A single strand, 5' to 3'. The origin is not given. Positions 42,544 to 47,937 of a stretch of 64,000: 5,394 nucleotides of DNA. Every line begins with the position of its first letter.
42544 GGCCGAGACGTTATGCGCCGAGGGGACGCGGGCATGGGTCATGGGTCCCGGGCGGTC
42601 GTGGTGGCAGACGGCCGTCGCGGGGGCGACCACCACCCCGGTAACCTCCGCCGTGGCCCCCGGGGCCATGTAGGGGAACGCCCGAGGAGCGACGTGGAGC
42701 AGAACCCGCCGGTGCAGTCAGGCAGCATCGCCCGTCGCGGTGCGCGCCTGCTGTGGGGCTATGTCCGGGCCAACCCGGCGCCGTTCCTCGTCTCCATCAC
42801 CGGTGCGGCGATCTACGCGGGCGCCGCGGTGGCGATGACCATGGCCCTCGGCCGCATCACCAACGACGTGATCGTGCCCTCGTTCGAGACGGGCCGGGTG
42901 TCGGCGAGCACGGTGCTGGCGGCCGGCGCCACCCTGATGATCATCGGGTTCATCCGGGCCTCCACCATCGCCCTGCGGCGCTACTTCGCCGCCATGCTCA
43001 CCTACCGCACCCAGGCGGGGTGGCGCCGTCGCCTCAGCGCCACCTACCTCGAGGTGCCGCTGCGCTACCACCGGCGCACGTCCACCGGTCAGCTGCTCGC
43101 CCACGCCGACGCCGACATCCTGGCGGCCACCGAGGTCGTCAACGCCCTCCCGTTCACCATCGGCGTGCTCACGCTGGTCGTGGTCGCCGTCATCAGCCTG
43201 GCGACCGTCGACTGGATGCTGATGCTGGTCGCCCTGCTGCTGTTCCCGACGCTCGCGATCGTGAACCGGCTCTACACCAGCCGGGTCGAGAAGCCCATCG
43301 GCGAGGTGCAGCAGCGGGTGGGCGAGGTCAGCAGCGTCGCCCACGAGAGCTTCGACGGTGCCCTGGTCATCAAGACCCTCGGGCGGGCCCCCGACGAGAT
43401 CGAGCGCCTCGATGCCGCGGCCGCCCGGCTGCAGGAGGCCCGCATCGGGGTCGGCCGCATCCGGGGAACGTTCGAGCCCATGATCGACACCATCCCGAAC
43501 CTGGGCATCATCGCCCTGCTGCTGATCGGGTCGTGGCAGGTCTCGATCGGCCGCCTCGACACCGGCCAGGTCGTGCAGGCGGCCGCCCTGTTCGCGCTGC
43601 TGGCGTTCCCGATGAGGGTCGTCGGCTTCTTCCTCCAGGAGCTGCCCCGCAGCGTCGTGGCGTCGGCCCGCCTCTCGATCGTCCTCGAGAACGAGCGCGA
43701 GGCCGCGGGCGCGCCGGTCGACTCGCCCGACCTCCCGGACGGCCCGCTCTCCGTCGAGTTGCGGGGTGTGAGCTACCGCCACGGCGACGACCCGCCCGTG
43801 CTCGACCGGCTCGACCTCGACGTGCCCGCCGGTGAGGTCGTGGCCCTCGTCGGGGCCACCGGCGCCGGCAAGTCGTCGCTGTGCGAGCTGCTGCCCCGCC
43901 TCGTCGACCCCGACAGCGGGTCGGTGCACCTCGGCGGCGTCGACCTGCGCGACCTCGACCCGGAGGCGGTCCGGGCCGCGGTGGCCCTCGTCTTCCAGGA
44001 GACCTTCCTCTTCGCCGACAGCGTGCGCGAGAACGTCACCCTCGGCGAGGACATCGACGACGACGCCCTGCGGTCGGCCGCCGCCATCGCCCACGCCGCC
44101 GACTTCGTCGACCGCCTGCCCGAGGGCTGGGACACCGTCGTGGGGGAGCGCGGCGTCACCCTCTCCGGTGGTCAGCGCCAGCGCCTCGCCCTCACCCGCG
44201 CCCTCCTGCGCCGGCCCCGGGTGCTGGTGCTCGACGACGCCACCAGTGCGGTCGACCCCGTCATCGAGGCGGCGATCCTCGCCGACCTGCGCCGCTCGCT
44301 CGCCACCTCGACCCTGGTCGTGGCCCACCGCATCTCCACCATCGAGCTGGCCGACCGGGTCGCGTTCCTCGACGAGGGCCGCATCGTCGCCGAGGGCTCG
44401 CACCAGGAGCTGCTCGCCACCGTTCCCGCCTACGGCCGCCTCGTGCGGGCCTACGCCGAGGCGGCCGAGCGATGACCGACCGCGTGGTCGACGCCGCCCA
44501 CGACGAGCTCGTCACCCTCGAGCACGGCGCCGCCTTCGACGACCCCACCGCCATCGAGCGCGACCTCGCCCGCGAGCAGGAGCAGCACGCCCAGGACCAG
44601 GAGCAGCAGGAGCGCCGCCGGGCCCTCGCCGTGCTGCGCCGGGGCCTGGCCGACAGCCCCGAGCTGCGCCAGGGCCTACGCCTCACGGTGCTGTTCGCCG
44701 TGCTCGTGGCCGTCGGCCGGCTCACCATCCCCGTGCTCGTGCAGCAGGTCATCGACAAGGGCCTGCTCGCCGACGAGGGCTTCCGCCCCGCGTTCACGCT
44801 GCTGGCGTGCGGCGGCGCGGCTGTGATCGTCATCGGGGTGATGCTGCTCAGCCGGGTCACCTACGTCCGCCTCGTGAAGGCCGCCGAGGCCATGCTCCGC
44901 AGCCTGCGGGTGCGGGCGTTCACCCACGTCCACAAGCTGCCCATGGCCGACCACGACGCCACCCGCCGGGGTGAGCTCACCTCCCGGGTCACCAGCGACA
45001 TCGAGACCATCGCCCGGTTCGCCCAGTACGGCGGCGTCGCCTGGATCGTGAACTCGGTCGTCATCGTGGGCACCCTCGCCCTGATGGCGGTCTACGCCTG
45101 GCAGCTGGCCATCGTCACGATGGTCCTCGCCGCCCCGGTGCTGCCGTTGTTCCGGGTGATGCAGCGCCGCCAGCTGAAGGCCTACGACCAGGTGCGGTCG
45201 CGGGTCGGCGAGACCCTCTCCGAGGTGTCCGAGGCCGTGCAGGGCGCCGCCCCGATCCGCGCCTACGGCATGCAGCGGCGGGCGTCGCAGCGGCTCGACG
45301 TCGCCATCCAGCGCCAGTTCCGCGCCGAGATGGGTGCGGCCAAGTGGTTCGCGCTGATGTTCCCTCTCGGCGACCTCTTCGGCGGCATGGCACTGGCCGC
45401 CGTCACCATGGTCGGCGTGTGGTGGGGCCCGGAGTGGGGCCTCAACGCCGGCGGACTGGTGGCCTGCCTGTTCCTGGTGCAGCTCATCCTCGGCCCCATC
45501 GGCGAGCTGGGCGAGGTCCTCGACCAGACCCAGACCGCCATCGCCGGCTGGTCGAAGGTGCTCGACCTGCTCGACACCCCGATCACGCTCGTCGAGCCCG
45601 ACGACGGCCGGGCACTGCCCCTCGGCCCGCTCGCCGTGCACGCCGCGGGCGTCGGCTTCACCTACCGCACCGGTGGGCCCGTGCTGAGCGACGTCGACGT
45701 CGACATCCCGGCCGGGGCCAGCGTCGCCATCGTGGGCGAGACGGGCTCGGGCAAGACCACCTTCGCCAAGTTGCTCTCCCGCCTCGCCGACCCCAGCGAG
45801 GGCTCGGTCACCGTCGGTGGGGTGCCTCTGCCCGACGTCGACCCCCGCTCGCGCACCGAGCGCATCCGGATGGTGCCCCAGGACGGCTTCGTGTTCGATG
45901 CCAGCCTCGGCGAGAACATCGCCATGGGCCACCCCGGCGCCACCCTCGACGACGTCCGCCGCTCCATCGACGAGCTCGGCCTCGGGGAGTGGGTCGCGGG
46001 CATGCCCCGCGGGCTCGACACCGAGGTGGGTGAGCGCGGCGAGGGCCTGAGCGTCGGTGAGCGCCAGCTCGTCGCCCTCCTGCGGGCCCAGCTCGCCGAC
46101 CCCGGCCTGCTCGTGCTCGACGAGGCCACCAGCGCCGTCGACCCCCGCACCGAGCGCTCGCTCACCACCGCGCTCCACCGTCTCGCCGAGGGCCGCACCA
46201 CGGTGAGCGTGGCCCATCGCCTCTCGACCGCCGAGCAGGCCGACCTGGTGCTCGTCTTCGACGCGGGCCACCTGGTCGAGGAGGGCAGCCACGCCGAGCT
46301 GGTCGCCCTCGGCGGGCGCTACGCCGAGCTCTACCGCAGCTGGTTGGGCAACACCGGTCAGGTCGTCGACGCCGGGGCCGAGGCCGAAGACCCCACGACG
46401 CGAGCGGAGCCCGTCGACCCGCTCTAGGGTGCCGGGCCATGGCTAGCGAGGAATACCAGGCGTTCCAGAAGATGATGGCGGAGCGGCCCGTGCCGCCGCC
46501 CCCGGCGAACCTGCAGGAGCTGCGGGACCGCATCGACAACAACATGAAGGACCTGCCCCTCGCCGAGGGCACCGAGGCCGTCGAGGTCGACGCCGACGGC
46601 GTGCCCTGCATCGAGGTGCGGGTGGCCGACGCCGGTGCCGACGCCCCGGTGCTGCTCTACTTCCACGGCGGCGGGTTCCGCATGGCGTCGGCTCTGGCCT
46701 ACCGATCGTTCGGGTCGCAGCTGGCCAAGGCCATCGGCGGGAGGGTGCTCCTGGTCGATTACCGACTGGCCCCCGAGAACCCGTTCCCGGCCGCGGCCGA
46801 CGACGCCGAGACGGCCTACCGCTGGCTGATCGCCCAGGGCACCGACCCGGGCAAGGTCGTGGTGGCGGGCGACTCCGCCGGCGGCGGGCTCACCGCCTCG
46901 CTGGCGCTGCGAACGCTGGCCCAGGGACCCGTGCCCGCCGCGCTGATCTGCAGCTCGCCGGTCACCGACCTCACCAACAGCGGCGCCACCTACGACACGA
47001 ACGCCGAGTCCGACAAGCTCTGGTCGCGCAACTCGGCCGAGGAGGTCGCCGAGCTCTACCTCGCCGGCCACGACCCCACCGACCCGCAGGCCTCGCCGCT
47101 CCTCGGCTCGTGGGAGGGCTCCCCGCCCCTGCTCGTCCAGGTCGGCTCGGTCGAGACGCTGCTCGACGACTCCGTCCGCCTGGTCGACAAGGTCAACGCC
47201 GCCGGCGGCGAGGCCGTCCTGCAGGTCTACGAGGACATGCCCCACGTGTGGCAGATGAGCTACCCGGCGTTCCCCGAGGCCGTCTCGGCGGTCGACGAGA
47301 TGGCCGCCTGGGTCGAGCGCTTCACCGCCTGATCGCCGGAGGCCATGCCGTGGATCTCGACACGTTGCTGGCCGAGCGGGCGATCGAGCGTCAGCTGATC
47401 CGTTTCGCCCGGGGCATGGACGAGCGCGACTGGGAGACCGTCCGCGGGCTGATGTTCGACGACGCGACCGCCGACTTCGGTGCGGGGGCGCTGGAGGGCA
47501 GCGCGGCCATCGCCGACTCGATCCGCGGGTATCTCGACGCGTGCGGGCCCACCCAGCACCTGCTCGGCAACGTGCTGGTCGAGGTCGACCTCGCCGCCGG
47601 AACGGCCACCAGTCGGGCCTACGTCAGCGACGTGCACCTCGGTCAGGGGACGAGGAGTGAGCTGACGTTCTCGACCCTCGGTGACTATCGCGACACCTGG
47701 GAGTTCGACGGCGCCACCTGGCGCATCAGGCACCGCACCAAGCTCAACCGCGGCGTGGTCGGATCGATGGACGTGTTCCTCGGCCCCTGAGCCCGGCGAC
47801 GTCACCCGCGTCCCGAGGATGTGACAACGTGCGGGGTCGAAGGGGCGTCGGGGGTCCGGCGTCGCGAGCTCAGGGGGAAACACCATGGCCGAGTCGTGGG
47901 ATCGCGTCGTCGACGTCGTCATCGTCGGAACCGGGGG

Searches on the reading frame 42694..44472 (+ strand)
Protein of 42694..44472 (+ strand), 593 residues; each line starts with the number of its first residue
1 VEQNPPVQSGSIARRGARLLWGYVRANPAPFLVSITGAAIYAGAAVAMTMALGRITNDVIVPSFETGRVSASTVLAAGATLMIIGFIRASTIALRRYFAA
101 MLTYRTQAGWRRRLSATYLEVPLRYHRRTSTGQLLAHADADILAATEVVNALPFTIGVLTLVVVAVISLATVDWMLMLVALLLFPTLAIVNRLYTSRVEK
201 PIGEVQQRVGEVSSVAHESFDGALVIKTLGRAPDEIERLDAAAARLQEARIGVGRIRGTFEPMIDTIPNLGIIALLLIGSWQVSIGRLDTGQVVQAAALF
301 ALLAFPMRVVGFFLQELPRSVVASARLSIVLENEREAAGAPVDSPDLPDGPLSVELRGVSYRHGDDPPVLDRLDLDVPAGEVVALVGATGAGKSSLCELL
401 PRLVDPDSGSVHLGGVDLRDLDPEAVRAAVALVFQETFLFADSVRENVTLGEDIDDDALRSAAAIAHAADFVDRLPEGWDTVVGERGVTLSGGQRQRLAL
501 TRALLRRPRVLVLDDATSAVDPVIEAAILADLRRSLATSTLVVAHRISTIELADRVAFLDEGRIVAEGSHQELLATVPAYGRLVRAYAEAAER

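Call 20: search_protein_families(library=pfam, proteins=[window:42694-44472:+], max_evalue=0.00001)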
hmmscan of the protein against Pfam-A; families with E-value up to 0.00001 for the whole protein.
window:42694-44472:+ (593 aa): 3 families
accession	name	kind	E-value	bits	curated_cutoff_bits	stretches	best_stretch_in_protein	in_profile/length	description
PF00005.33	ABC_tran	-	4.6e-30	105.4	25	1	370-518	1-137/137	ABC transporter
PF00664.28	ABC_membrane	-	9.9e-27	94.7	28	1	33-307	3-274/274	ABC transporter transmembrane region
PF13191.12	AAA_16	-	2.2e-06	28.7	32.6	1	378-521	20-146/167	AAA ATPase domain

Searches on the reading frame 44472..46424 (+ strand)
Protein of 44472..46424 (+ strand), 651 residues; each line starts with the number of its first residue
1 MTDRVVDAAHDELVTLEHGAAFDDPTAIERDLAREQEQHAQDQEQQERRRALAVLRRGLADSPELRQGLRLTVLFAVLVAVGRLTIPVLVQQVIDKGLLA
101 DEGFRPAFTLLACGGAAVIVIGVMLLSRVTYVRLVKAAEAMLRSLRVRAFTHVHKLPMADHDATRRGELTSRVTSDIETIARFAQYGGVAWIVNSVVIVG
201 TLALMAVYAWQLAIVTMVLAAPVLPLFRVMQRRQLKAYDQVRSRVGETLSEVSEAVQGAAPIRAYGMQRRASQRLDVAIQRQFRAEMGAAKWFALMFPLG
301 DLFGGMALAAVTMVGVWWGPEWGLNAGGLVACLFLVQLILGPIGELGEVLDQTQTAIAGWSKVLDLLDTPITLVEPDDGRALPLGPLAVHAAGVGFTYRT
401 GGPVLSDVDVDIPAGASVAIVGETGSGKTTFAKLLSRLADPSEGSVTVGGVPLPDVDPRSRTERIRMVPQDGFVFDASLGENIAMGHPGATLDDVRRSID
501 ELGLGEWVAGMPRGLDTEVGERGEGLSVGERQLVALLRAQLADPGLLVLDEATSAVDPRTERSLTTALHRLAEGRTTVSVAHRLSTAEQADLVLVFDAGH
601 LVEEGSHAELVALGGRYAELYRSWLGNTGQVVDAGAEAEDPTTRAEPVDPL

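Call 20: search_protein_families(library=pfam, proteins=[window:44472-46424:+], max_evalue=0.00001)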
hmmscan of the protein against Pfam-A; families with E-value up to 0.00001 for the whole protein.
window:44472-46424:+ (651 aa): 2 families
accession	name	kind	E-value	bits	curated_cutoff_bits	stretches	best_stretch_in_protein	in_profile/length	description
PF00664.28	ABC_membrane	-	6.2e-35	121.6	28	1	71-342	3-273/274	ABC transporter transmembrane region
PF00005.33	ABC_tran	-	9.2e-25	88.3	25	1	405-554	1-137/137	ABC transporter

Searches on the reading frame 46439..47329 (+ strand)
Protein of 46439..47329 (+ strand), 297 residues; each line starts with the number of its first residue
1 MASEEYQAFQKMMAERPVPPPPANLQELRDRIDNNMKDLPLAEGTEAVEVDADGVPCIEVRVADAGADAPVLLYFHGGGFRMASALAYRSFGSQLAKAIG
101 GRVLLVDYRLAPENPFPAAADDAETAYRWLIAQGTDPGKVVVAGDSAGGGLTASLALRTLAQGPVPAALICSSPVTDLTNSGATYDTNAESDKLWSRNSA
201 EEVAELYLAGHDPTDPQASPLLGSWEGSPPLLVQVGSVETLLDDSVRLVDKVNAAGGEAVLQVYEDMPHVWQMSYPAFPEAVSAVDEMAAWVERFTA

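Call 20: search_protein_families(library=pfam, proteins=[window:46439-47329:+], max_evalue=0.00001)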
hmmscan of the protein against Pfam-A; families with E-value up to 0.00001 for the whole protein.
window:46439-47329:+ (297 aa): 5 families
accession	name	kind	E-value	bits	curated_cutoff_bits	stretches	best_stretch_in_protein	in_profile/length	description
PF07859.19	Abhydrolase_3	-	3e-55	187.7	25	1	72-272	1-209/210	alpha/beta hydrolase fold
PF20434.5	BD-FAE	-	1.2e-11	45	26.8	1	66-158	10-109/215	BD-FAE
PF10340.15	Say1_Mug180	-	3e-08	33.4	21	1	64-193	118-256/374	Steryl acetyl hydrolase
PF00135.34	COesterase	-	8e-07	28.8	27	0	134-174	179-219/515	Carboxylesterase family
PF00326.27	Peptidase_S9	-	2.2e-06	27.7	22.6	1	120-273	45-191/213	Prolyl oligopeptidase family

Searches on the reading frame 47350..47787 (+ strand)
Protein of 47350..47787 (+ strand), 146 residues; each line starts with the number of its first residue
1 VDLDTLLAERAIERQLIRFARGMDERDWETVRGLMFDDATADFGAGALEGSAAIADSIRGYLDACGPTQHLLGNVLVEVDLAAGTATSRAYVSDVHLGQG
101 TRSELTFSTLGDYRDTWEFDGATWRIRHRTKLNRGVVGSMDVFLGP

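Call 20: search_protein_families(library=pfam, proteins=[window:47350-47787:+], max_evalue=0.00001)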
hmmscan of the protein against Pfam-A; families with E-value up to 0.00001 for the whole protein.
window:47350-47787:+ (146 aa): 2 families
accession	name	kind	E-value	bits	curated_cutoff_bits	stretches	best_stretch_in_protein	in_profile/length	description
PF13577.12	SnoaL_4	-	3.6e-25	88.8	24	1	5-130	2-126/126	SnoaL-like domain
PF12680.13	SnoaL_2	-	5.1e-06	27.5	27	1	18-119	3-94/102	SnoaL-like domain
